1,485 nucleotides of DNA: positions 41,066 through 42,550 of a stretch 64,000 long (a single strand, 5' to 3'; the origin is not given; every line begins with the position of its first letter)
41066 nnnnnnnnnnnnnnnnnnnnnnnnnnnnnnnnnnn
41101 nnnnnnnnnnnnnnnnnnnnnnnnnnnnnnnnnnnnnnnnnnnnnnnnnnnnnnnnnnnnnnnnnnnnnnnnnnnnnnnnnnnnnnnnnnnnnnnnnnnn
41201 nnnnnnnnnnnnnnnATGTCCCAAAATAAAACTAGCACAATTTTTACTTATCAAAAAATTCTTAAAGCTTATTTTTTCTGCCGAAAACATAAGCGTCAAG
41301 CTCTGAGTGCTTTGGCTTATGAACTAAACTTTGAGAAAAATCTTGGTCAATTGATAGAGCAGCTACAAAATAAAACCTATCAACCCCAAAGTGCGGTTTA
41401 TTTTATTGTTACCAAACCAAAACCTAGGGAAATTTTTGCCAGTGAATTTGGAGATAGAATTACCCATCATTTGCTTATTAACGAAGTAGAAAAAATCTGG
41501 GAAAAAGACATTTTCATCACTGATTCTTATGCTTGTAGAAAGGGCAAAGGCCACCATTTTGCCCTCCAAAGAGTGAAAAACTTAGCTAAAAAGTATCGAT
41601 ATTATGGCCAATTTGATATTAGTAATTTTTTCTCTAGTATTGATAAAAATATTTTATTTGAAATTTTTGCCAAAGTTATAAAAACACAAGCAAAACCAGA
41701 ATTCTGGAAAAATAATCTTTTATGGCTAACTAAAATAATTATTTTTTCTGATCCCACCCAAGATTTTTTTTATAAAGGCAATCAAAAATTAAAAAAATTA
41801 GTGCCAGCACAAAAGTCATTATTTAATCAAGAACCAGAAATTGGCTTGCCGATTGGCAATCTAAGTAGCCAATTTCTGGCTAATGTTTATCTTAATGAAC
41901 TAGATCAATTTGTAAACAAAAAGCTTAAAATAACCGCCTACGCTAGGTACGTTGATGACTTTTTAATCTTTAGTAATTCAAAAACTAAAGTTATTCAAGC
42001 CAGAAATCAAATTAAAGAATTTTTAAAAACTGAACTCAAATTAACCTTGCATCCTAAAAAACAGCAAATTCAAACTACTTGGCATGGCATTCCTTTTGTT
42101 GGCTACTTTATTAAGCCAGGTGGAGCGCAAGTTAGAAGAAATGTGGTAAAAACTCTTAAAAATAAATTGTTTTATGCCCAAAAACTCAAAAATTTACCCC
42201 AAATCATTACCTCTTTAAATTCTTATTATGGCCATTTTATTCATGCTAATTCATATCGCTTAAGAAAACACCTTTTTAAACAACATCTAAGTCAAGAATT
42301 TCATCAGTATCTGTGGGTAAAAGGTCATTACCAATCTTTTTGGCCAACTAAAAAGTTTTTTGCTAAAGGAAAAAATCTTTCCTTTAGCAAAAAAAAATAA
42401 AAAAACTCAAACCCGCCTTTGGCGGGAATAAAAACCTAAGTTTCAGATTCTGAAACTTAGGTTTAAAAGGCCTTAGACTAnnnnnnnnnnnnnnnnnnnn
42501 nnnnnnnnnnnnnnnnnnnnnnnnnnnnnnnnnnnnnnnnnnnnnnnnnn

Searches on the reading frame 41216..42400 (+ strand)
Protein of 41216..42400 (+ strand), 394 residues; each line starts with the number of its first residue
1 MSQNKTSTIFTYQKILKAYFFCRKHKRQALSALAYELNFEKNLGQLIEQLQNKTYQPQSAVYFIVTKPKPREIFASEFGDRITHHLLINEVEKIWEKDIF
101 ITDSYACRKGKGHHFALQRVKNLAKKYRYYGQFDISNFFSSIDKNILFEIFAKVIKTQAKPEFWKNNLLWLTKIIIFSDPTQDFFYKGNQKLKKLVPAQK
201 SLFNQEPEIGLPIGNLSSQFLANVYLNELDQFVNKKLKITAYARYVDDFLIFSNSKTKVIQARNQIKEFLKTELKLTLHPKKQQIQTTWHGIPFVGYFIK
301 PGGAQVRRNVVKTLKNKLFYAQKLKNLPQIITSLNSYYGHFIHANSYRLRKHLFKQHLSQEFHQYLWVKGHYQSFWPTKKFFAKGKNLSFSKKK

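Call 11: search_protein_families(library=pfam, proteins=[window:41216-42400:+], max_evalue=0.01)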
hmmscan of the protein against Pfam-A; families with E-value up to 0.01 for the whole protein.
window:41216-42400:+ (394 aa): 1 family
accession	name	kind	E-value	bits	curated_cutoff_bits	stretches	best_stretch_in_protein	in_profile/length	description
PF00078.32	RVT_1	-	5.9e-19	69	29.6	1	71-297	10-203/205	Reverse transcriptase (RNA-dependent DNA polymerase)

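Call 13: find_homologous_proteins(query=window:41216-42400:+, max_evalue=1e-20)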
Query window:41216-42400:+ (394 aa): 5845 proteins with E <= 1e-20 among 8000 candidates; the best 120 are listed.
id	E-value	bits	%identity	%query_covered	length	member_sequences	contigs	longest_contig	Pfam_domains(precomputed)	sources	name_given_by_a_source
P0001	6.6e-258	873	99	100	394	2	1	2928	PF00078.33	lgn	-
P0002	7.0e-164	564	67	95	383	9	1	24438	PF00078.33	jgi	jgi:RNA-directed DNA polymerase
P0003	3.8e-158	545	65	93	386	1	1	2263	PF00078.33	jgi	jgi:hypothetical protein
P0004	1.3e-157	543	61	96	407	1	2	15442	PF00078.33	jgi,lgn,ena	-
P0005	2.6e-157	542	63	95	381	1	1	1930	PF00078.33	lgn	-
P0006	1.7e-156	539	61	97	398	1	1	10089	PF00078.33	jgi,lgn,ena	jgi:hypothetical protein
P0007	5.7e-156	538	61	95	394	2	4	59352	PF00078.33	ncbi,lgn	-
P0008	7.9e-155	534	62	97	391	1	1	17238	PF00078.33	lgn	-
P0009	2.5e-153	529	65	89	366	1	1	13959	PF00078.33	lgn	-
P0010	5.9e-153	528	61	95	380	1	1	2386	PF00078.33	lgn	-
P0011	1.8e-151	523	62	94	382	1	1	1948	PF00078.33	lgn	-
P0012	2.7e-150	519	60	94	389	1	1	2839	PF00078.33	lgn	-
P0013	3.0e-150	519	59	95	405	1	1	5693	PF00078.33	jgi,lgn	-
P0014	5.9e-148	511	61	93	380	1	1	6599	PF00078.33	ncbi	-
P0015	9.1e-148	511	62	93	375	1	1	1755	PF00078.33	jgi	jgi:hypothetical protein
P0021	3.9e-142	492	60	93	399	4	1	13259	PF00078.33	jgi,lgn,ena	-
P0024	2.4e-140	486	59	93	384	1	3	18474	PF00078.33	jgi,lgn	-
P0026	4.7e-140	485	58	93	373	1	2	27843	PF00078.33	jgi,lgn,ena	-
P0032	2.5e-138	480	59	94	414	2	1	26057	PF00078.33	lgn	-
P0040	1.8e-136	474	57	93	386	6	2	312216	PF00078.33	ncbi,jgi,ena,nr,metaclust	ncbi:MAG: Retron-type reverse transcriptase [Microgenomates group bacterium GW2011_GWF2_45_18]|nr:MA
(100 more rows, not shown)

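Call 16: find_related_loci(query=A2, collection=genome_contigs, flank=5000)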
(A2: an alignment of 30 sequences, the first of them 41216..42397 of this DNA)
Query A2 (394 aa) in genome_contigs; peptide patterns used: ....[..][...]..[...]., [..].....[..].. (x = any residue, [..] = any of these).
600 stretches matched a pattern (row limit reached: there are more); 591 encode a relative of the query (tblastn E <= 1e-3); the best 80 are kept; 80 distinct loci.
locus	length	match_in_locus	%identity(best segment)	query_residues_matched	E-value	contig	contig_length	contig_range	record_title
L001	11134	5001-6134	61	6-381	2e-161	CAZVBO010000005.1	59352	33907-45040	MAG TPA_asm: uncultured Pseudomonadales bacterium isolate SRP304446_co1_134 genome assembly, contig: NODE_312_length_593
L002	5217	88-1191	53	9-364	4e-133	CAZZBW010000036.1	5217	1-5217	MAG TPA_asm: uncultured Pseudomonadales bacterium isolate SRP192927_co7_727 genome assembly, contig: NODE_38047_length_5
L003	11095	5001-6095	45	8-360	6e-99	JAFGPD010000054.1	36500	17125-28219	MAG: Candidatus Woesebacteria bacterium isolate Zod_Metabat.670 k87_12843814, whole genome shotgun sequence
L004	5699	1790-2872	46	4-360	4e-99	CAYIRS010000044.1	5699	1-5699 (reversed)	MAG TPA_asm: uncultured Gammaproteobacteria bacterium isolate ERP119705_co25_105 genome assembly, contig: NODE_17655_len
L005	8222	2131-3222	45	6-359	8e-99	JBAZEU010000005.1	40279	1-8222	MAG: Candidatus Paceibacterota bacterium isolate SO_2017_LW3_133 NODE_2268_length_40279_cov_3.304617_LW162_2017, whole g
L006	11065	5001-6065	45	8-354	3e-97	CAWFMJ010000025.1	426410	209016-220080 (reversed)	MAG: uncultured delta proteobacterium isolate MFD02138.bin.2.69 genome assembly, contig: contig_1878, whole genome shotg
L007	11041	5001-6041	47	7-353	9e-96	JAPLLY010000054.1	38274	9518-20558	MAG: Candidatus Omnitrophota bacterium isolate LacPavin_0419_WC90_MAG_41_16 LacPavin_0419_WC90_scaffold_521569, whole ge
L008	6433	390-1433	47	9-351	7e-94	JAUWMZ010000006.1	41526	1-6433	MAG: Candidatus Nealsonbacteria bacterium isolate CSMAG_2411 CSMAG_2411_k141_67194_length_41526_cov_21.9888, whole genom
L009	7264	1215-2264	45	8-354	7e-93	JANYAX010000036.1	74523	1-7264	MAG: Candidatus Nomurabacteria bacterium isolate GL140_5_metabat_390 GL140_5_k141_1931649, whole genome shotgun sequence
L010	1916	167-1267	42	8-358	7e-98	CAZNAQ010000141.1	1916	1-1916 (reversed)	MAG TPA_asm: uncultured Gammaproteobacteria bacterium isolate binchicken_co32_252 genome assembly, contig: NODE_120339_l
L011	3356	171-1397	41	9-370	1e-93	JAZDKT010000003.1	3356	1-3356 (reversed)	MAG: Candidatus Falkowbacteria bacterium isolate MEGAHIT-group-0.550 k141_11721982, whole genome shotgun sequence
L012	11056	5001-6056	46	7-362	5e-92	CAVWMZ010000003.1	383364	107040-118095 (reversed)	MAG: Candidatus Staskawiczbacteria bacterium isolate MFD01223.bin.2.87 genome assembly, contig: contig_24919, whole geno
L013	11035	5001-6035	43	7-355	1e-91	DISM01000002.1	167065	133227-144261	MAG TPA_asm: Candidatus Omnitrophica bacterium UBA6210 UBA6210_contig_3733, whole genome shotgun sequence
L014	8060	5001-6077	44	4-356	6e-91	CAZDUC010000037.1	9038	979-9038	MAG TPA_asm: uncultured Candidatus Saccharibacteria bacterium isolate SRP286056_co1_642 genome assembly, contig: NODE_10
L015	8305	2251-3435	40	7-357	4e-89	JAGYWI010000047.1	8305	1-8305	MAG: Candidatus Magnetomicrobium cryptolimnococcus isolate XYC XYC_MTB_NODE_58_length_8305_cov_68.9867, whole genome sho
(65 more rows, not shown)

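Call 17: find_related_loci(query=A2, collection=metagenome_contigs, flank=5000)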
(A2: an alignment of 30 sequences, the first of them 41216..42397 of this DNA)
Query A2 (394 aa) in metagenome_contigs; peptide patterns used: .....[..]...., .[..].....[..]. (x = any residue, [..] = any of these).
600 stretches matched a pattern (row limit reached: there are more); 587 encode a relative of the query (tblastn E <= 1e-3); the best 80 are kept; 80 distinct loci.
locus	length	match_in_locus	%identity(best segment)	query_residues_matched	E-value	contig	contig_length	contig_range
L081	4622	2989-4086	60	8-373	6e-152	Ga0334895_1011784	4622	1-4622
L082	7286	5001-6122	58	8-381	2e-144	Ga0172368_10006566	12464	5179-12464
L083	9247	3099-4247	45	9-360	2e-99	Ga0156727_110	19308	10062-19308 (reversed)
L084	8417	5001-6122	46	4-360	8e-99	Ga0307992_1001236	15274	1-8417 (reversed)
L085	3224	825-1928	45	2-361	2e-100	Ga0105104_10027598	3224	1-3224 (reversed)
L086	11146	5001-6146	44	1-360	2e-98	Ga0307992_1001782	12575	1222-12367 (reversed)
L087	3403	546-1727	42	10-392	3e-97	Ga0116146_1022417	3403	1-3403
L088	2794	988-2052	46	8-358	2e-98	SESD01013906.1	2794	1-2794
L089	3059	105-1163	45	9-360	6e-95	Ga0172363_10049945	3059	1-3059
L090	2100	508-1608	43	5-360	1e-96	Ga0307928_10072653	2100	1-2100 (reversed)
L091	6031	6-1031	46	29-366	2e-92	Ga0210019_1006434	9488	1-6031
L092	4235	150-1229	48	5-360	1e-92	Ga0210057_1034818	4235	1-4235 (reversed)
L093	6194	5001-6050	45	7-356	3e-90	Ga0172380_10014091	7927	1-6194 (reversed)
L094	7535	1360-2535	40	2-364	5e-90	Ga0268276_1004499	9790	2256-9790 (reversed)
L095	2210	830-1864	45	9-353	5e-93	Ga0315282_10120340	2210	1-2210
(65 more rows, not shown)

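Call 25: find_encoding_contigs(protein=P0001, flank=3000, max_places=3)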
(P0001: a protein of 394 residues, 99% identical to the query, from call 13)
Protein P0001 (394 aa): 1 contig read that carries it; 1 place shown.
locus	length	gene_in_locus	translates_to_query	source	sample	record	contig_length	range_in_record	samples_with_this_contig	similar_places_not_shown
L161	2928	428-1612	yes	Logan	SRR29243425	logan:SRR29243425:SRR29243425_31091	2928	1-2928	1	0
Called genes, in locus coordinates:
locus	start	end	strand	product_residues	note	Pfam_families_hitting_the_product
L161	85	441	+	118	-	PF22296:bAvd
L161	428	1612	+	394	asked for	PF00078:RVT_1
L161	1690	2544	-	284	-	PF07603:Lcl_C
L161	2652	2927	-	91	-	?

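Call 26: find_encoding_contigs(protein=P0002, flank=4000, max_places=2)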
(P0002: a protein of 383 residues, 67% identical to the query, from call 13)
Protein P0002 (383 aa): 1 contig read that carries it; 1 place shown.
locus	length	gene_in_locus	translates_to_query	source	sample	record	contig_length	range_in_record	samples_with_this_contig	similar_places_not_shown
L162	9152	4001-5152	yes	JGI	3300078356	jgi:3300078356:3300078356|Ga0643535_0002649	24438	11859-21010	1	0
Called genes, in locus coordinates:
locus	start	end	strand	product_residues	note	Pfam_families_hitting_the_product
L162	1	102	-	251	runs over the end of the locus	PF00005:ABC_tran, PF13304:AAA_21 (faint)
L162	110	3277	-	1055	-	PF00041:fn3 (faint), PF25059:FN3_DSCAM-DSCAML_C (faint), PF16655:PhoD_N (faint), PF16656:Pur_ac_phosph_N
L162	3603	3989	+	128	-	PF22296:bAvd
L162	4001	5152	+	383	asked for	PF00078:RVT_1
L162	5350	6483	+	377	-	PF13173:AAA_14, PF13401:AAA_22 (faint), PF13635:DUF4143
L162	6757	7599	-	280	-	PF07603:Lcl_C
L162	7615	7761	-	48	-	-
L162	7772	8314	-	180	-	-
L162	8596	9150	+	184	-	PF00466:Ribosomal_L10, PF27436:RL10_C (faint)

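Call 27: find_encoding_contigs(protein=P0009, flank=4000, max_places=2)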
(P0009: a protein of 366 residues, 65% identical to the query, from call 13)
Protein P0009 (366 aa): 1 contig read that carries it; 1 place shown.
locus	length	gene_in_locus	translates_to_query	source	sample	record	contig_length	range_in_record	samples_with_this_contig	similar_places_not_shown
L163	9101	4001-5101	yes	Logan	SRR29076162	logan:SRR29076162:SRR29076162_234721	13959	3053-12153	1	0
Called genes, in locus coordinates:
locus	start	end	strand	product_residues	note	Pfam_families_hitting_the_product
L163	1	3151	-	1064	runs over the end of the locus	PF00041:fn3 (faint), PF25059:FN3_DSCAM-DSCAML_C (faint), PF16655:PhoD_N (faint), PF16656:Pur_ac_phosph_N, PF17425:Arylsulfotran_N (faint), PF23376:Fn3_VIN3 (faint)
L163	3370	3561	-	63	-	-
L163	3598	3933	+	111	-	PF22296:bAvd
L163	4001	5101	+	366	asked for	PF00078:RVT_1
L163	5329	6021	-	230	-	PF08843:AbiEii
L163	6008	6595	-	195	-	-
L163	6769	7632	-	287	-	PF07603:Lcl_C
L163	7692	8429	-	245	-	PF00557:Peptidase_M24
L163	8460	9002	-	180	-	PF00406:ADK, PF02223:Thymidylate_kin (faint), PF13207:AAA_17, PF13238:AAA_18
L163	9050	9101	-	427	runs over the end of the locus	PF00344:SecY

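Call 28: find_encoding_contigs(protein=P0008, flank=4000, max_places=2)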
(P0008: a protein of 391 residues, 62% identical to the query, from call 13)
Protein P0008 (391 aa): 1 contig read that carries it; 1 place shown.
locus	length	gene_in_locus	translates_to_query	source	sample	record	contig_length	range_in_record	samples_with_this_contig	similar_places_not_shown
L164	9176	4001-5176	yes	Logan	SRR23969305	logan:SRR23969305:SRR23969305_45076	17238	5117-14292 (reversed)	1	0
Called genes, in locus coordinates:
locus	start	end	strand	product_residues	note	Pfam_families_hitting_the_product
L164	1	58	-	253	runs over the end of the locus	PF00005:ABC_tran, PF01637:ATPase_2 (weak), PF13304:AAA_21 (faint)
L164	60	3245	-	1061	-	PF00041:fn3 (faint), PF25059:FN3_DSCAM-DSCAML_C (faint), PF16656:Pur_ac_phosph_N (weak), PF17425:Arylsulfotran_N (faint)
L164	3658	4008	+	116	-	PF22296:bAvd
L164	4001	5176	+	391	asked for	PF00078:RVT_1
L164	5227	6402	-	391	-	PF13173:AAA_14, PF13635:DUF4143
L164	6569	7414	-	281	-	PF07603:Lcl_C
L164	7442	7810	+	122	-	-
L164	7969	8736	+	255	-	-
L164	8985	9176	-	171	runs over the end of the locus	-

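Call 31: find_encoding_contigs(protein=P0004, flank=6000, max_places=1)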
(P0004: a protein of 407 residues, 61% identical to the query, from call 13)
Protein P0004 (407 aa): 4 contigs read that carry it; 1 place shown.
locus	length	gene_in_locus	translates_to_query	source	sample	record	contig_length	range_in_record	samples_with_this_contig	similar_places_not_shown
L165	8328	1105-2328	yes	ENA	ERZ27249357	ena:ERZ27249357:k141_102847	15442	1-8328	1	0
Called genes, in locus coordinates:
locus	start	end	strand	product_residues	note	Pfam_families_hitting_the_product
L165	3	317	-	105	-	?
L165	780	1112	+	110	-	PF22296:bAvd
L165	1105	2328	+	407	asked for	PF00078:RVT_1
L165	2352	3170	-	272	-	PF07603:Lcl_C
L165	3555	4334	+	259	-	PF08401:ArdcN (faint)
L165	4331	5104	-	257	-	PF13814:Replic_Relax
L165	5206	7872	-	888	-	PF26449:DUF8128, PF02534:T4SS-DNA_transf (faint), PF01935:DUF87, PF10412:TrwB_AAD_bind (faint), PF12696:TraG-D_C (weak)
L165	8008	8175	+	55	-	-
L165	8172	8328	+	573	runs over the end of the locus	PF00239:Resolvase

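Call 32: find_encoding_contigs(protein=P0006, flank=6000, max_places=1)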
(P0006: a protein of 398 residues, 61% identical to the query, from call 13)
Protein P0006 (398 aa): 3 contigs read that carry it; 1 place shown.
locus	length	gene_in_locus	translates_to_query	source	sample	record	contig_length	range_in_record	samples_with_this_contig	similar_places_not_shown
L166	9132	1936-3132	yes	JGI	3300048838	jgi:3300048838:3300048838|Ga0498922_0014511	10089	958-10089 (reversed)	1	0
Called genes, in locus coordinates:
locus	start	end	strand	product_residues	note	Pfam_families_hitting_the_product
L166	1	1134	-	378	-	?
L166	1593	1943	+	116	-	PF22296:bAvd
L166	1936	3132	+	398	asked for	PF00078:RVT_1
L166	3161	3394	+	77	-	PF21956:DUF6922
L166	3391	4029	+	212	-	PF08843:AbiEii (weak)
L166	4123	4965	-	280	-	PF07603:Lcl_C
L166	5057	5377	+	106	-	-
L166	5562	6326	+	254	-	PF08401:ArdcN (weak)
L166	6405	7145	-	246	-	PF13814:Replic_Relax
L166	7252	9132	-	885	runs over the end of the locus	PF26449:DUF8128, PF01935:DUF87, PF10412:TrwB_AAD_bind (weak)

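Call 33: find_encoding_contigs(protein=P0021, flank=6000, max_places=1)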
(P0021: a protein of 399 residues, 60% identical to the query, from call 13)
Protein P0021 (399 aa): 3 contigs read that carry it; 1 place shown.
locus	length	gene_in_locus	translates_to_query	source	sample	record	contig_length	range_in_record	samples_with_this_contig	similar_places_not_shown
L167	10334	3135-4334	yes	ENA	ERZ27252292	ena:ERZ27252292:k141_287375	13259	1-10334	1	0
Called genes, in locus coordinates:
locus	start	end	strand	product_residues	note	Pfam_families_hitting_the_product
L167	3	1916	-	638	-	?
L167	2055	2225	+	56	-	-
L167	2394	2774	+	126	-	PF22296:bAvd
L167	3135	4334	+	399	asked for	PF00078:RVT_1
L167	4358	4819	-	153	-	PF02661:Fic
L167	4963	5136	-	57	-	-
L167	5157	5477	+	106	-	PF01909:NTP_transf_2, PF18765:Polbeta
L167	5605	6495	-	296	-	PF07603:Lcl_C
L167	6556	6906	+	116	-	-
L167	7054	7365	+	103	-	PF11171:DUF2958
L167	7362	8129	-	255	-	PF13814:Replic_Relax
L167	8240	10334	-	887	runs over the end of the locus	PF26449:DUF8128, PF02534:T4SS-DNA_transf (faint), PF01935:DUF87, PF10412:TrwB_AAD_bind (weak), PF12696:TraG-D_C (weak)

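Call 34: find_encoding_contigs(protein=P0024, flank=6000, max_places=1)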
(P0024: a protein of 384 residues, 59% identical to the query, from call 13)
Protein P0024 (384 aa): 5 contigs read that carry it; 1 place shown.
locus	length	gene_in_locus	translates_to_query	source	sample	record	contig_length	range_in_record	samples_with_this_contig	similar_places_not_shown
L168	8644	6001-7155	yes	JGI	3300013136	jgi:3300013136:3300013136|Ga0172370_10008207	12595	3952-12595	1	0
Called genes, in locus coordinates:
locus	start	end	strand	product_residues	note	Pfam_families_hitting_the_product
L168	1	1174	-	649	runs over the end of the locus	PF12704:MacB_PCD, PF02687:FtsX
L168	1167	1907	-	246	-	PF02463:SMC_N (weak), PF00005:ABC_tran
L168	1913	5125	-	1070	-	PF00041:fn3 (faint), PF16656:Pur_ac_phosph_N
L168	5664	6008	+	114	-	PF22296:bAvd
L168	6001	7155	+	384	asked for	PF00078:RVT_1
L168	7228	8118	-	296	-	PF07603:Lcl_C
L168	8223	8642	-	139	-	?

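Call 35: find_encoding_contigs(protein=P0026, flank=6000, max_places=1)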
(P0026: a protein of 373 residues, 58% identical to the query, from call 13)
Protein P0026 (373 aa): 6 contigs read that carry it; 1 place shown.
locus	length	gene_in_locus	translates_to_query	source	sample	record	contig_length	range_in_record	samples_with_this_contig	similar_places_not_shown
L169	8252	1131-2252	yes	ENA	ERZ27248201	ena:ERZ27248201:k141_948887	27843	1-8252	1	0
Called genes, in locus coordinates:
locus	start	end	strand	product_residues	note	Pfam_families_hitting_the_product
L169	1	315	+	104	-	?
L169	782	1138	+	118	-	PF22296:bAvd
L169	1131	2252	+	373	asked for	PF00078:RVT_1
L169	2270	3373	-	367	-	PF13173:AAA_14, PF13635:DUF4143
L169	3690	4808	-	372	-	PF13173:AAA_14, PF13635:DUF4143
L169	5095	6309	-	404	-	PF13191:AAA_16 (weak), PF13173:AAA_14, PF13401:AAA_22 (faint), PF13635:DUF4143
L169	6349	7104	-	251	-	PF08843:AbiEii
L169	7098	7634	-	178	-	-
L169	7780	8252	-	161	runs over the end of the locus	-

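Call 36: find_encoding_contigs(protein=P0032, flank=6000, max_places=1)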
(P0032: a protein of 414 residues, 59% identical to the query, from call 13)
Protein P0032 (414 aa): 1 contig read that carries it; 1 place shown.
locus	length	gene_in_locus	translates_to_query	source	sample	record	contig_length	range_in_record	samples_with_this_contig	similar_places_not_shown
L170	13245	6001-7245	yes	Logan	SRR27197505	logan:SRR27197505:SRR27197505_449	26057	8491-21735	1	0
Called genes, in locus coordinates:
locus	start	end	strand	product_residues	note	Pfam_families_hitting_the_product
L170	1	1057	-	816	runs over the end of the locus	PF12704:MacB_PCD, PF02687:FtsX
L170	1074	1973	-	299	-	PF13401:AAA_22 (faint), PF02463:SMC_N (faint), PF00005:ABC_tran, PF13304:AAA_21 (faint)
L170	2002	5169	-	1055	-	PF13750:Big_3_3 (faint), PF19077:Big_13 (faint), PF00041:fn3 (faint), PF25059:FN3_DSCAM-DSCAML_C (faint), PF16656:Pur_ac_phosph_N (weak)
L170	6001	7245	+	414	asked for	PF00078:RVT_1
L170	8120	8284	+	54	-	-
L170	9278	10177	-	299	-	PF00753:Lactamase_B (faint)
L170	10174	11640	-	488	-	PF03772:Competence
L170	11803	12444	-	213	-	PF10531:SLBB, PF12836:HHH_3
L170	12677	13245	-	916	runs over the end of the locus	PF00133:tRNA-synt_1, PF01406:tRNA-synt_1e (faint), PF09334:tRNA-synt_1g, PF13603:tRNA-synt_1_2, PF00133:tRNA-synt_1, PF09334:tRNA-synt_1g, PF08264:Anticodon_1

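Call 51: find_encoding_contigs(protein=P0014, flank=6000, max_places=1)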
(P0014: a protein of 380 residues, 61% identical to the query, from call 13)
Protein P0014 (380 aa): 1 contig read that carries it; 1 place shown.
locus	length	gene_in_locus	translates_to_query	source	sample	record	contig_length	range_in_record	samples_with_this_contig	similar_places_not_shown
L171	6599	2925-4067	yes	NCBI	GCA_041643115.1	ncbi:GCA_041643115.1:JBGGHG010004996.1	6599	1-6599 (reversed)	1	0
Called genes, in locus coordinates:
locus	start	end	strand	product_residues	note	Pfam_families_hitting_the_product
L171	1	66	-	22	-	?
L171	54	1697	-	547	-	PF00239:Resolvase, PF07508:Recombinase, PF13408:Zn_ribbon_recom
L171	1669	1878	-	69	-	-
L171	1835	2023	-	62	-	-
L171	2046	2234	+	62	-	PF12844:HTH_19, PF13560:HTH_31, PF13443:HTH_26, PF01381:HTH_3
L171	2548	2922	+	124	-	PF22296:bAvd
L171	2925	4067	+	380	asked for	PF00078:RVT_1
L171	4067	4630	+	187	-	PF12686:DUF3800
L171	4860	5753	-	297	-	PF07603:Lcl_C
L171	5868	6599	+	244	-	?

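Call 52: find_encoding_contigs(protein=P0040, flank=8000, max_places=1)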
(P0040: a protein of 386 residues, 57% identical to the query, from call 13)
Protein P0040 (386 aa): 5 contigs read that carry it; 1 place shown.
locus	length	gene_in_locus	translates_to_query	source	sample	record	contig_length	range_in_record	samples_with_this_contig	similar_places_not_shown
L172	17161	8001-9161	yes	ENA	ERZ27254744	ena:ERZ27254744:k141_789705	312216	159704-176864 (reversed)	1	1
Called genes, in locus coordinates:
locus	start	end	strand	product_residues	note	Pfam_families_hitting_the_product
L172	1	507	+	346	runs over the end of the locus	PF00953:Glycos_transf_4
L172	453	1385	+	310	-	PF01040:UbiA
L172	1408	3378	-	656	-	PF12704:MacB_PCD, PF02687:FtsX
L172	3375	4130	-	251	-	PF00005:ABC_tran, PF02463:SMC_N (weak), PF13191:AAA_16 (faint), PF13304:AAA_21 (weak)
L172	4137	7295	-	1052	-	PF00041:fn3 (faint), PF25788:Ig_Rha78A_N (faint), PF25059:FN3_DSCAM-DSCAML_C (faint), PF16655:PhoD_N (faint), PF16656:Pur_ac_phosph_N, PF17425:Arylsulfotran_N (faint), PF23376:Fn3_VIN3 (faint), PF16656:Pur_ac_phosph_N (weak)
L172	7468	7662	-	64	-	-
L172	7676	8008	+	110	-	PF22296:bAvd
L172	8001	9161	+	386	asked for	PF00078:RVT_1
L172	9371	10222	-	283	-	PF07603:Lcl_C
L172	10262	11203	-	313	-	PF08308:PEGA, PF08239:SH3_3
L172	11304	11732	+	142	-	PF00011:HSP20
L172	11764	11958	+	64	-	-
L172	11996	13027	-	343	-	PF00044:Gp_dh_N, PF02800:Gp_dh_C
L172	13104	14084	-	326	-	PF00162:PGK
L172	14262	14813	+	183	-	PF01551:Peptidase_M23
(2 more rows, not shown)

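Call 59: find_related_loci(query=A2, collection=viral_contigs, flank=6000)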
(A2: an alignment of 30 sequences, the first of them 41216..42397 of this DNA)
Query A2 (394 aa) in viral_contigs; peptide patterns used: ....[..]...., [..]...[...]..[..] (x = any residue, [..] = any of these).
293 stretches matched a pattern; 153 encode a relative of the query (tblastn E <= 1e-3); the best 80 are kept; 80 distinct loci.
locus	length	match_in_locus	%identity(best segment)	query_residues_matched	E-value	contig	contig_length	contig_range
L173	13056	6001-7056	45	2-354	7e-99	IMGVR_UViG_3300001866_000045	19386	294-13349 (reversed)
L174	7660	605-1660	45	2-354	7e-99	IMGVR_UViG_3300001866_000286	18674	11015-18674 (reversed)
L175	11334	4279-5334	45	7-358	1e-96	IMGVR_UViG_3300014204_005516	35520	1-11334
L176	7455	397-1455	44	2-354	4e-95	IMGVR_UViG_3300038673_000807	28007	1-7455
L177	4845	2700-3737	46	9-354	2e-94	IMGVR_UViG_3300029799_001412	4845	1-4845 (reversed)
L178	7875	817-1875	45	2-355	1e-94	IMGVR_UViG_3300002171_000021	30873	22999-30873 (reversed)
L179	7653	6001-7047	46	8-356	3e-94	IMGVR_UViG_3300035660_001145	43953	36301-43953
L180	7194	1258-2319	46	2-356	6e-94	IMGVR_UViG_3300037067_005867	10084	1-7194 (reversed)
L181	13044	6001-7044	46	9-356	7e-93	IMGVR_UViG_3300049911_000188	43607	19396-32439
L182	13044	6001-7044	44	4-351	2e-92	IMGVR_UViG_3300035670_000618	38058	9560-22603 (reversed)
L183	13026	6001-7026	46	8-353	4e-92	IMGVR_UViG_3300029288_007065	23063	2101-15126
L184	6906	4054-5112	41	4-356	2e-91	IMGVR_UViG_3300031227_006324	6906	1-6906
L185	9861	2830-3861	44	10-355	2e-91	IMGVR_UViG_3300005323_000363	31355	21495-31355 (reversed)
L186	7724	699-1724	45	9-349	5e-91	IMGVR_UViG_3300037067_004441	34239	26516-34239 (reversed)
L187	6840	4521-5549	44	9-356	6e-91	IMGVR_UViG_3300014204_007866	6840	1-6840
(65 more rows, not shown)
